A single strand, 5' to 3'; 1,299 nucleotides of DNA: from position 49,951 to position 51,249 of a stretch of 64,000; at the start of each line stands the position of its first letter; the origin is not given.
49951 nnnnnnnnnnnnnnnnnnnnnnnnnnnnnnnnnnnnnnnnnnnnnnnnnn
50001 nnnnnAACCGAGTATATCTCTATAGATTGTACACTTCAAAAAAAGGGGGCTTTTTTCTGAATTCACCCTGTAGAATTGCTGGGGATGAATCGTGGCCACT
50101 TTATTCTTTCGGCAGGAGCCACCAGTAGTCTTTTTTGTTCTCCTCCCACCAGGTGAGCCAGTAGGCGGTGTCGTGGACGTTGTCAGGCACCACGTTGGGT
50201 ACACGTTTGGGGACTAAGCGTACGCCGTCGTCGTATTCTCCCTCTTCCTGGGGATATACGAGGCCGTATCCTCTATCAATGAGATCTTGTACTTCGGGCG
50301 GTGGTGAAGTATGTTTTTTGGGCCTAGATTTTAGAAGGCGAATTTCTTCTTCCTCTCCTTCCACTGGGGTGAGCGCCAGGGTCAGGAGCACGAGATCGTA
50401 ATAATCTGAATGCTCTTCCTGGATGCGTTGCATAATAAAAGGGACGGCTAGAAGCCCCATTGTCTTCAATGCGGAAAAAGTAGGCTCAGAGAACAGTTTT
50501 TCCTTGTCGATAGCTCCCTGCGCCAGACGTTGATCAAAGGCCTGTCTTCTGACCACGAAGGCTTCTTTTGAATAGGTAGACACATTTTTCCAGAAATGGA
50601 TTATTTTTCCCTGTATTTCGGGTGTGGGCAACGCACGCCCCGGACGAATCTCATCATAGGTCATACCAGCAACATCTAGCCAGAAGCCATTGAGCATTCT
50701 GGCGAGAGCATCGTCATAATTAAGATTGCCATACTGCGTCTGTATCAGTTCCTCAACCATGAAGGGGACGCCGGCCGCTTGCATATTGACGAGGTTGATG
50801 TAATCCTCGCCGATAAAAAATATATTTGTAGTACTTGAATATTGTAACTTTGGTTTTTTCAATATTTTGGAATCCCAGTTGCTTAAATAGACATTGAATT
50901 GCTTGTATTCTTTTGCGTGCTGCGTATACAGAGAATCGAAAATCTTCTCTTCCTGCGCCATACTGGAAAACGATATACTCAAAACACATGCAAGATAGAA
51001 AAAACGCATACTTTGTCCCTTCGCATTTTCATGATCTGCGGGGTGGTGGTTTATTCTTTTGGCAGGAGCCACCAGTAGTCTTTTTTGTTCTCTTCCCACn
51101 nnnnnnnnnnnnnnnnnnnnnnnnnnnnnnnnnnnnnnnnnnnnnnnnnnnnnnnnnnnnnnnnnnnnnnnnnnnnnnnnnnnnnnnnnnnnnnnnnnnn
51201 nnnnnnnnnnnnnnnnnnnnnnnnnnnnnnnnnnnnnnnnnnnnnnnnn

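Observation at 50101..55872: Giant repeat-rich secreted protein with C-terminal Cys/His domain, followed by two tandemly duplicated secreted paralogs; polymorphic-toxin/immunity-like locus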

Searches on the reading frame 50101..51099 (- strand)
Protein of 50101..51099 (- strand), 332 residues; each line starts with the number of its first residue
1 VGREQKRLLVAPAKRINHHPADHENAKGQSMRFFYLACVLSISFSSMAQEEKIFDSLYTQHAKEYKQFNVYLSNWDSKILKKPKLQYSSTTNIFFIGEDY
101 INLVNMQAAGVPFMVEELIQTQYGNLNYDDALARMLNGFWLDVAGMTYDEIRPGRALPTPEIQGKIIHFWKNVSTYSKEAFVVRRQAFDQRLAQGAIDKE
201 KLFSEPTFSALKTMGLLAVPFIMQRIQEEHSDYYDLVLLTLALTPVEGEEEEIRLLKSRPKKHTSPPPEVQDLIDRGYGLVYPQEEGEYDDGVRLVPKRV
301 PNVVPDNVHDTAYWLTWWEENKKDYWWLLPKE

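Call 3: search_protein_families(library=pfam, proteins=[window:50101-51099:-], max_evalue=0.1)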
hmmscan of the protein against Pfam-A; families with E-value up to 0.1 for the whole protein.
window:50101-51099:- (332 aa): 0 families

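Call 11: find_homologous_proteins(query=window:50104-51009:-, max_evalue=0.001)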
Query seq(302 aa) (302 aa): 2 proteins with E <= 0.001 among 1615 candidates.
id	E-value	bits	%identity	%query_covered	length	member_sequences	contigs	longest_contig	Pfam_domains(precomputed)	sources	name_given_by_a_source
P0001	1.1e-204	696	100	100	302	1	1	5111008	-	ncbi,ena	-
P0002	5.7e-161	553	82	100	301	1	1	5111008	-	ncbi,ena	-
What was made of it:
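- Tried and rejected: The same index found only self hits for the paralogs (call 11).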

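Call 12: find_encoding_contigs(protein=P0001, flank=10000, max_places=3)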
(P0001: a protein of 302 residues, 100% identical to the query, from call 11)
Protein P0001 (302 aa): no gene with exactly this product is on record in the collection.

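Call 52: find_encoding_contigs(protein=P0003, flank=1000, max_places=2)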
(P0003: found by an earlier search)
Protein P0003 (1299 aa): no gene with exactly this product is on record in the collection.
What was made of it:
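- Tried and rejected: find_encoding_contigs does not hold the window's own genes (calls 12, 52).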

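Call 79: predict_structure(alignment_id=A4)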
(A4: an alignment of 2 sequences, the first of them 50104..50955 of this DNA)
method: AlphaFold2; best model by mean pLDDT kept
length: 284 residues; sequences in the alignment: 2
mean_pLDDT: 36.9   pTM: 0.31
mean pLDDT of the five models: 36.9, 33.4, 33.3, 33.0, 32.1
residues with pLDDT >= 90: 0; 70-90: 6; 50-70: 44; < 50: 234
segments of 3 or more residues with pLDDT < 50: 1-110, 122-129, 164-188, 194-201, 203-284
pLDDT, mean of each block of 10 residues (from residue 1): 24 27 25 23 24 32 29 32 32 28 38 51 49 59 70 62 45 40 48 48 42 31 31 27 28 29 31 30 32
secondary structure, 60 per line:
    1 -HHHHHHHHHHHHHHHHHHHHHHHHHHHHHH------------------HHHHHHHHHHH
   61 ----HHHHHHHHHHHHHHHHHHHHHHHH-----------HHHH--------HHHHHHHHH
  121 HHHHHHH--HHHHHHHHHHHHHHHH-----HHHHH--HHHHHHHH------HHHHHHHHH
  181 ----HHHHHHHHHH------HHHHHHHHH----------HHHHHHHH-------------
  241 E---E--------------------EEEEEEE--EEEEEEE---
elements in order: H2-31 H50-60 H65-88 H100-103 H112-127 H130-145 H151-155 H158-165 H172-180 H185-194 H201-209 H220-227 E266-272 E275-281
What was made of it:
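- The partner structure could not be modelled (pLDDT 37; call 79).
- Tried and rejected: AlphaFold of the paralog with its 2-sequence alignment failed (pLDDT 37; call 79).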

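Call 84: search_protein_families(library=pfam, alignment_id=A5, max_evalue=0.001)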
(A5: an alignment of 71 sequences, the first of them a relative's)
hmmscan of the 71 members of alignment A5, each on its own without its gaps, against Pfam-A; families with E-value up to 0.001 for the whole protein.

A. member 1, P0003 (1299 aa): 2 families
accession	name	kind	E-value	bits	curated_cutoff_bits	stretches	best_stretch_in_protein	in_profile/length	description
PF18998.6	Flg_new_2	-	3.2e-23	81.9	23.6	2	27-76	19-72/73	Divergent InlB B-repeat domain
PF24738.1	DUF7689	-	5e-15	56.7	22.6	1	1175-1299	3-118/118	Domain of unknown function (DUF7689)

B. families by the number of members that match (of 71 scanned): 11 families
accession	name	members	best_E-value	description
PF24738.1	DUF7689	70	1.1e-36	Domain of unknown function (DUF7689)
PF13699.11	eCIS_core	9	6.2e-40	eCIS core domain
PF18998.6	Flg_new_2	3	3.2e-23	Divergent InlB B-repeat domain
PF02415.23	Chlam_PMP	1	6.5e-17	Chlamydia polymorphic membrane protein (Chlamydia_PMP) repeat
PF04151.21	PPC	1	7.2e-11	Bacterial pre-peptidase C-terminal domain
PF01841.26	Transglut_core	1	1.8e-09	Transglutaminase-like superfamily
PF18911.6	PKD_4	1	3.1e-09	PKD domain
PF02412.23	TSP_3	1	5.2e-06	Thrombospondin type 3 repeat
PF00801.26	PKD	1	5.5e-05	PKD domain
PF05593.20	RHS_repeat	1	0.00011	RHS Repeat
PF22618.1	RskA_N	1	0.0008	Anti-sigma-K factor RskA, N-terminal domain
